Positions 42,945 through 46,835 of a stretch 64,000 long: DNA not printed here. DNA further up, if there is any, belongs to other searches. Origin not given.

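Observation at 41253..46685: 1810-aa tail protein with several dozen degenerate F-x-I-D-A repeats fused to a duplicated minor-tail domain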

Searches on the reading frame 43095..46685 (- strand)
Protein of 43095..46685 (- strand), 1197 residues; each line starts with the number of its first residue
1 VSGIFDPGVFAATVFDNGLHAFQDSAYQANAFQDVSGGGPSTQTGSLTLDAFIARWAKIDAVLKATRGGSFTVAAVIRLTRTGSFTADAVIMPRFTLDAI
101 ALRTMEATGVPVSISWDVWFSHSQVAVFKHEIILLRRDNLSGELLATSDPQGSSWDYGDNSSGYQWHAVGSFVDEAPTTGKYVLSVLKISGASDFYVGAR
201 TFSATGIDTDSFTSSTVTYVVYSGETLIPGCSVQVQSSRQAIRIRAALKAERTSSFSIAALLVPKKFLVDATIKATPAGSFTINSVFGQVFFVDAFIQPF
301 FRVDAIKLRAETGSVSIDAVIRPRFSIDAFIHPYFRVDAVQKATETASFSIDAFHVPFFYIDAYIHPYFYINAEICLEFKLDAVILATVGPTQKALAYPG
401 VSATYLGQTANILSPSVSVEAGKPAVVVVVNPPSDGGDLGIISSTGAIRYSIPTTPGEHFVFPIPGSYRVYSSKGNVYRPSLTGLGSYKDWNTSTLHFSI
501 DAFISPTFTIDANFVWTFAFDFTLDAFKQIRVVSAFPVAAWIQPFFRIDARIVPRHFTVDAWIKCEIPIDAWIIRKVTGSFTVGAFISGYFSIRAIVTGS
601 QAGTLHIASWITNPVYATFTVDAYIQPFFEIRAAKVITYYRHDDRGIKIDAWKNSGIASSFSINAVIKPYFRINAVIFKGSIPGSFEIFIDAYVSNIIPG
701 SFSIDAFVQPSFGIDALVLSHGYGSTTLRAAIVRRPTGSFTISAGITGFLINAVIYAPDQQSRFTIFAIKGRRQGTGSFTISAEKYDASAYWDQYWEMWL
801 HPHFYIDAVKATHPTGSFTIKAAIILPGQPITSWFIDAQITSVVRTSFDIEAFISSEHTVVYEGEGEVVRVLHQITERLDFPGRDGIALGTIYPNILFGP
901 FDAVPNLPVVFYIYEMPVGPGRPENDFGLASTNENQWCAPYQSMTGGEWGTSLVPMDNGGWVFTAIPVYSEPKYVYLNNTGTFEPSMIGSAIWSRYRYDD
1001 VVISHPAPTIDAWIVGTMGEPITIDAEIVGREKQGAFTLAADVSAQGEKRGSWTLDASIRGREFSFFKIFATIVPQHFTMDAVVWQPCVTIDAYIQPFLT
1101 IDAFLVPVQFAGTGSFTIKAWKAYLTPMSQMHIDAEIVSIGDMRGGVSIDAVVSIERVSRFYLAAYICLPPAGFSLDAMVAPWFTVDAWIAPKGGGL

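Call 63: predict_structure(alignment_id=A3)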
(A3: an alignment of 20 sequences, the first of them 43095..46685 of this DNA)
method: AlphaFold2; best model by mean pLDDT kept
length: 1197 residues; sequences in the alignment: 20
mean_pLDDT: 33.9   pTM: 0.25
mean pLDDT of the five models: 33.9, 33.6, 33.3, 32.7, 32.7
residues with pLDDT >= 90: 7; 70-90: 176; 50-70: 53; < 50: 961
segments of 3 or more residues with pLDDT < 50: 1-389, 493-868, 1002-1197
pLDDT, mean of each block of 10 residues (from residue 1): 23 26 25 27 25 24 25 24 24 22 21 22 22 22 24 24 22 22 22 20 22 23 23 21 24 20 21 27 23 22 22 22 21 22 23 22 22 23 29 80 78 86 82 85 80 84 86 84 85 40 24 23 24 24 24 22 22 23 21 20 20 22 21 22 23 23 22 22 25 24 21 20 20 20 20 25 21 22 24 28 22 21 22 22 22 23 39 80 72 78 83 74 71 77 60 63 80 80 74 80 35 25 26 23 24 21 22 23 23 23 21 23 25 24 24 24 23 23 21 23
secondary structure, 60 per line:
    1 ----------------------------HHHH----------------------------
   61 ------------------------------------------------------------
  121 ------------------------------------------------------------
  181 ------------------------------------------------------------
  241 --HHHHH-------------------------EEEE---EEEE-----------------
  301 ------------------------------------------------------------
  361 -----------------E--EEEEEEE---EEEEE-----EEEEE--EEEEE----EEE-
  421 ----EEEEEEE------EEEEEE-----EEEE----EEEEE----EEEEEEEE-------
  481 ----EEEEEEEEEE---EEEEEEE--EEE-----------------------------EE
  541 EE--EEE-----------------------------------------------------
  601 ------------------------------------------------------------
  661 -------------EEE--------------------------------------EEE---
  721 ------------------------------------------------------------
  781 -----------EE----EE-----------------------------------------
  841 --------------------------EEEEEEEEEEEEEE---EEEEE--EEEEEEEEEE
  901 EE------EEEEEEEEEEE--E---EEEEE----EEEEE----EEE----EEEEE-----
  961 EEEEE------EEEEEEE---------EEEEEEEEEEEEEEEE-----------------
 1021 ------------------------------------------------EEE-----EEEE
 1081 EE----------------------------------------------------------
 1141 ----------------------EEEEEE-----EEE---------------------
elements in order (helices of 4 or more, strands of 3 or more residues): H29-32 H243-247 E273-276 E280-283 E381-387 E391-395 E401-405 E408-412 E417-419 E425-431 E438-443 E449-452 E457-461 E466-473 E485-494 E498-504 E507-509 E539-542 E545-547 E674-676 E715-717 E867-880 E884-888 E891-902 E909-919 E926-930 E935-939 E944-946 E951-955 E961-965 E972-978 E988-1003 E1069-1071 E1077-1082 E1163-1168 E1174-1176
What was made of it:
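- On Beta-helical / beta-solenoid phage fibre shaft: AF2 monomer with a 20-sequence alignment gave pLDDT ~22 and no secondary structure in all repeat blocks (call 63).
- Closest known: Beta-helical or beta-spiral shafts of viral fibres. Different: The fold is not established (call 63).
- Checked: Inserts 2 and 3 model as confident beta-domains (call 63).
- AF2 gave pLDDT ~22 for all repeat blocks (call 63). AlphaFold usually models monomeric solenoids readily, but here it gave no secondary structure at all (call 63). AF2 pLDDT of ~22 is typical of disorder (call 63).
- Tried and rejected: The repeats were unmodelled (call 63).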

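Call 67: fold_search(model_id=the predicted structure, library=pdb)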
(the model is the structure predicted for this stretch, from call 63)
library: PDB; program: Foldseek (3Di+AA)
matches with E <= 10: 811; with E <= 0.001: 0
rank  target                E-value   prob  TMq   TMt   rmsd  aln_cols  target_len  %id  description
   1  2hey_G                2.1e-02  0.77  0.07  0.36   8.4       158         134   11  Crystal structure of murine OX40L bound to human OX40 (released 2006-08-29)
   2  2hey_F                4.0e-02  0.66  0.07  0.37   8.3       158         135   11  Crystal structure of murine OX40L bound to human OX40 (released 2006-08-29)
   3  7dou_4                4.2e-02  0.82  0.07  0.42   7.5       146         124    8  Trimeric cement protein structure of Helicobacter pylori bacteriophage KHP40 (released 2021-10-27)
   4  8pdz_A                4.2e-02  0.35  0.05  0.30  11.7       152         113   12  Recombinant Ena3A L-Type endospore appendages (released 2023-11-08)
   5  2hew                  4.7e-02  0.63  0.07  0.37   6.8       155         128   11  The X-ray crystal structure of murine OX40L (released 2006-08-29)
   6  7m3t_G                4.9e-02  0.23  0.06  0.24  13.6       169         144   11  Crystallographic structure of a cubic crystal of STMV (80.7 degree rotation about 111) grown from chloride (released 2021-12-15)
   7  5gu5                  5.5e-02  0.60  0.06  0.35   8.1       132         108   14  Crystal structure of p24gamma2 GOLD domain determined by sulfur-SAD (released 2017-01-25)
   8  1ddl_A                5.5e-02  0.23  0.06  0.23  18.3       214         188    8  DESMODIUM YELLOW MOTTLE TYMOVIRUS (released 2000-10-30)
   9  1c28_A                5.8e-02  0.63  0.06  0.38   8.4       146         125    9  THE CRYSTAL STRUCTURE OF A COMPLMENT-1Q FAMILY PROTEIN SUGGESTS AN EVOLUTIONARY LINK TO TUMOR NECROSIS FACTOR (released 1999-08-04)
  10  4dzg                  6.1e-02  0.41  0.05  0.30   8.9       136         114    8  Crystal structure of Aeromonas hydrophila PliG, a periplasmic lysozyme inhibitor of g-type lysozyme (released 2012-06-13)
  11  5bkl_L                6.5e-02  0.54  0.07  0.35  12.8       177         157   11  Crystallographic structure of the cubic crystal form of STMV (77.9 degree rotation) grown from NaCl (released 2021-12-15)
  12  1gr3                  7.7e-02  0.41  0.07  0.34   8.0       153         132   13  Structure of the human collagen X NC1 trimer (released 2002-02-14)
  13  4f3j                  7.7e-02  0.28  0.06  0.28  11.7       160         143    9  Crystal Structure of Trimeric gC1q Domain of Human C1QTNF5 associated with Late-onset Retinal Macular Degeneration (released 2012-11-07)
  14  7m54_I                9.0e-02  0.57  0.07  0.37  13.3       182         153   10  Crystallographic structure of a cubic crystal form of STMV grown from bromide (released 2021-12-15)
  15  7m3r_L                9.0e-02  0.23  0.06  0.27  14.0       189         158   10  Crystallographic Structure of the Rhombohedral Crystal Form of STMV Grown from Bromide (released 2021-12-15)
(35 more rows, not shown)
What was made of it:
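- On Baseplate proteins decorated with carbohydrate-binding modules: The window inserts 2 and 3 are confident beta-domains, but the best Foldseek matches (TNF/C1q-like, lectins, jelly rolls) have E>=0.02 (calls 63, 67).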
